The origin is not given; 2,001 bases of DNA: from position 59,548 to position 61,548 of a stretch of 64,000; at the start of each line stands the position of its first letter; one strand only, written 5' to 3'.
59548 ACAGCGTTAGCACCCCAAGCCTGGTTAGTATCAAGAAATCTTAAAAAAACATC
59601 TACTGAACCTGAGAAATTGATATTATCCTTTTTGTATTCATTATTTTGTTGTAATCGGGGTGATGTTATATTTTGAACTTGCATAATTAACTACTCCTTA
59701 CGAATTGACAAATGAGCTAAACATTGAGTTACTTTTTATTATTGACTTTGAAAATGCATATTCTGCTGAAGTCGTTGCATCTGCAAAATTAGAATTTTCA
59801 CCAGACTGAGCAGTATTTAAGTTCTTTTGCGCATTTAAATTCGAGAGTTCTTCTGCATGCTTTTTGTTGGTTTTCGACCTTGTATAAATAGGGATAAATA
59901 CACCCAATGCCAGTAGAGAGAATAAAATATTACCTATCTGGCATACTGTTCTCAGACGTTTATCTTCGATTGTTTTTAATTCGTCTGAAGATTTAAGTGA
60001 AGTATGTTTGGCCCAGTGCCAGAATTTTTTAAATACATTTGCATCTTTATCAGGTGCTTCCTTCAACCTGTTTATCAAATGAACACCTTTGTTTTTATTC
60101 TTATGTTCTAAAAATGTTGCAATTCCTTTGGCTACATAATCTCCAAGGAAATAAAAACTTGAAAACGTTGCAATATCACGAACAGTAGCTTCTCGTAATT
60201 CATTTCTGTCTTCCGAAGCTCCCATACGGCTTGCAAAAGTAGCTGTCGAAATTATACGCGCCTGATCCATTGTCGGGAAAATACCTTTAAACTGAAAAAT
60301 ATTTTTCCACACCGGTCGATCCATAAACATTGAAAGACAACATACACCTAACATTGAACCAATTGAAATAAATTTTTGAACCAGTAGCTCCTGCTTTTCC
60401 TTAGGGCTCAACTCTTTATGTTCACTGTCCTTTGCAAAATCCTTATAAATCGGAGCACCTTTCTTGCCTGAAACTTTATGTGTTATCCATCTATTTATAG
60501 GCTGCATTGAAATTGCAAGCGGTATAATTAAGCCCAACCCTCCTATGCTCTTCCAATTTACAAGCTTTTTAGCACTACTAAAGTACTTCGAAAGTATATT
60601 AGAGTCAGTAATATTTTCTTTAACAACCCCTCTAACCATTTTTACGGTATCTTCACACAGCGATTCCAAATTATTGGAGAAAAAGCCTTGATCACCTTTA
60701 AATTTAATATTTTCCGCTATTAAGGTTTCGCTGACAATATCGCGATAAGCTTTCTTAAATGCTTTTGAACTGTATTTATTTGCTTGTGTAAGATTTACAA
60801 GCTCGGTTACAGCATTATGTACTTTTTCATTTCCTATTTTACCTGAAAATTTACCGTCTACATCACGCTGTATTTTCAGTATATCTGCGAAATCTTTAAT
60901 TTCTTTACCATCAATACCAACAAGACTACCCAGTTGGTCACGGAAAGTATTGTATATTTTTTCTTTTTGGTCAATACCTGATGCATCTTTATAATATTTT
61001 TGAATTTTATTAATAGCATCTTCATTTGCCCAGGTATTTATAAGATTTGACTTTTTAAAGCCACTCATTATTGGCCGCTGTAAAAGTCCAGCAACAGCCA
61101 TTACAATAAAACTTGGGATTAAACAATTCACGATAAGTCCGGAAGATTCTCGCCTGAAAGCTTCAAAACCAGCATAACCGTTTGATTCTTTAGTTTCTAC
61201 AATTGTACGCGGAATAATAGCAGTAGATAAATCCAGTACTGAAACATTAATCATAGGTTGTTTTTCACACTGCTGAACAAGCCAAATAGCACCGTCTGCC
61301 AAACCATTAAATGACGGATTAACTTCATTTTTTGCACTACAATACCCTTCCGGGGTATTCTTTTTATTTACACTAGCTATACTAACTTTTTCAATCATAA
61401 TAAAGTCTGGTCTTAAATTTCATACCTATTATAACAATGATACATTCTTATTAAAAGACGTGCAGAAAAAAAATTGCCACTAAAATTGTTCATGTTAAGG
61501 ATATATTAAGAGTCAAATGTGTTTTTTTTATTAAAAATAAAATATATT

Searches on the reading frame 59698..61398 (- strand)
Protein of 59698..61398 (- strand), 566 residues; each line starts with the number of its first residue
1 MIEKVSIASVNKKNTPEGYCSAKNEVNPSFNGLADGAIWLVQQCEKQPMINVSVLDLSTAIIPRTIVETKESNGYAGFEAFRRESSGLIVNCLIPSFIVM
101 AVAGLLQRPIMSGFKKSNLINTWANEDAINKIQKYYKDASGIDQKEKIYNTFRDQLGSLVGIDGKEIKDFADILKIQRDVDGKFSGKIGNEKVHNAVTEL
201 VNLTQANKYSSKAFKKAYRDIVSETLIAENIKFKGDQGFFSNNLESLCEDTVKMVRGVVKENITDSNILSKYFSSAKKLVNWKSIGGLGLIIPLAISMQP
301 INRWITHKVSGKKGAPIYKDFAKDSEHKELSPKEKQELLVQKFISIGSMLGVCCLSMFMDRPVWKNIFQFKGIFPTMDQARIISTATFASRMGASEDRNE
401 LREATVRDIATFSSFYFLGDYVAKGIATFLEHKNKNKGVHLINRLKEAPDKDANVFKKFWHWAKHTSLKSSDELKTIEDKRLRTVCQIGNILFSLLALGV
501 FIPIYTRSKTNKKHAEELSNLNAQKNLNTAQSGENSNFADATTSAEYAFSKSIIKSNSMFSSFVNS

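Call 24: search_protein_families(library=ncbifam, proteins=[window:59698-61398:-], max_evalue=0.001)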
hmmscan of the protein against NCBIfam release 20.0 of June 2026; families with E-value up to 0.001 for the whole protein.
window:59698-61398:- (566 aa): 0 families

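Call 34: find_related_loci(query=window:59698-61398:-, collection=genome_contigs, flank=1500)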
Query window:59698-61398:- (566 aa) in genome_contigs; peptide patterns used: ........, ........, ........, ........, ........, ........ (x = any residue, [..] = any of these).
109 stretches matched a pattern; 54 encode a relative of the query (tblastn E <= 1e-3); 51 distinct loci.
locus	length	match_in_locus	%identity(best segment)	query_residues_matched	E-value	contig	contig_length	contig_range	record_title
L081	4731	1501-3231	81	1-566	0e+0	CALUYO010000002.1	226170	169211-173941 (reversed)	MAG: Candidatus Gastranaerophilales bacterium isolate BRZ_LG__bin75 genome assembly, contig: BRZ_LG__NODE_51_length_2261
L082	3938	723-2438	82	1-566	0e+0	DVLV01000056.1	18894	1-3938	MAG TPA_asm: Candidatus Stercorousia faecigallinarum isolate CHK154-323 CHK154__C131187_L18894_ERR2241939, whole genome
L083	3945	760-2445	81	1-565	0e+0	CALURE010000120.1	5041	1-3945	MAG: Candidatus Gastranaerophilales bacterium isolate BRZ_CI__bin23 genome assembly, contig: BRZ_CI__NODE_21957_length_5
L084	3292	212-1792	84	1-525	0e+0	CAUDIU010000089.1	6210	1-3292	MAG TPA_asm: uncultured Clostridium sp. isolate ERR9578185_bin.15_MetaWRAP_v1.3_MAG genome assembly, contig: ERZ18533821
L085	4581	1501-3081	84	1-525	0e+0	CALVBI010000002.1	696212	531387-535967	MAG: Candidatus Gastranaerophilales bacterium isolate BRZ_DM__bin106 genome assembly, contig: BRZ_DM__NODE_3_length_6962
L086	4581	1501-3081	83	1-525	0e+0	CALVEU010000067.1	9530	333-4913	MAG: Candidatus Gastranaerophilales bacterium isolate BRZ_SC__bin9 genome assembly, contig: BRZ_SC__NODE_11779_length_95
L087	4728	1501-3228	76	1-566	0e+0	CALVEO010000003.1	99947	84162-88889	MAG: Candidatus Gastranaerophilales bacterium isolate BRZ_PK__bin14 genome assembly, contig: BRZ_PK__NODE_355_length_999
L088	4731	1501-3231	77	1-566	0e+0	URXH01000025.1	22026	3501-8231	uncultured bacterium isolate UMGS1435 genome assembly, contig: NODE_318_length_22026_cov_3.346229, whole genome shotgun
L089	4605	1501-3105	81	1-533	0e+0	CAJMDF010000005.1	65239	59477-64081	MAG TPA_asm: uncultured Clostridium sp. isolate ERR321637-bin.26 genome assembly, contig: NODE_205_length_65239_cov_12.1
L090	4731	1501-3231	75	1-566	0e+0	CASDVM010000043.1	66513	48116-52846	uncultured bacterium isolate SI.A48.metabat-bins.122 genome assembly, contig: SI.A48.metabat-bins.122.fa_k141_322743, wh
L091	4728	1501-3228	74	1-566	0e+0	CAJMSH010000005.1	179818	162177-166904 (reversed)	TPA_asm: uncultured bacterium isolate SRR5580372-bin.18 genome assembly, contig: NODE_24_length_179818_cov_5.855058, who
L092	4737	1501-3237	73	1-566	0e+0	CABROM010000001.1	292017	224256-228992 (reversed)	MAG TPA_asm: uncultured Clostridium sp. isolate MGYG-HGUT-01782 genome assembly, contig: GUT_GENOME109093_1, whole genom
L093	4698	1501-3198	72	1-566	0e+0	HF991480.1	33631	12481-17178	Clostridium sp. CAG:967 genomic scaffold, scf69, whole genome shotgun sequence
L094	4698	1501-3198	71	1-566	0e+0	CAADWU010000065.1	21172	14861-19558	TPA_asm: Candidatus Gastranaerophilales bacterium, isolate HGM07947, WGS project CAADWU010000000 data, contig: ERS396310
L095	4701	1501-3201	71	1-566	0e+0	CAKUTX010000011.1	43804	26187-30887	MAG: uncultured Candidatus Melainabacteria bacterium isolate REFINED_METABAT215_TOP10_CONTIGS_1500_ASSEMBLY_K77_MERGED__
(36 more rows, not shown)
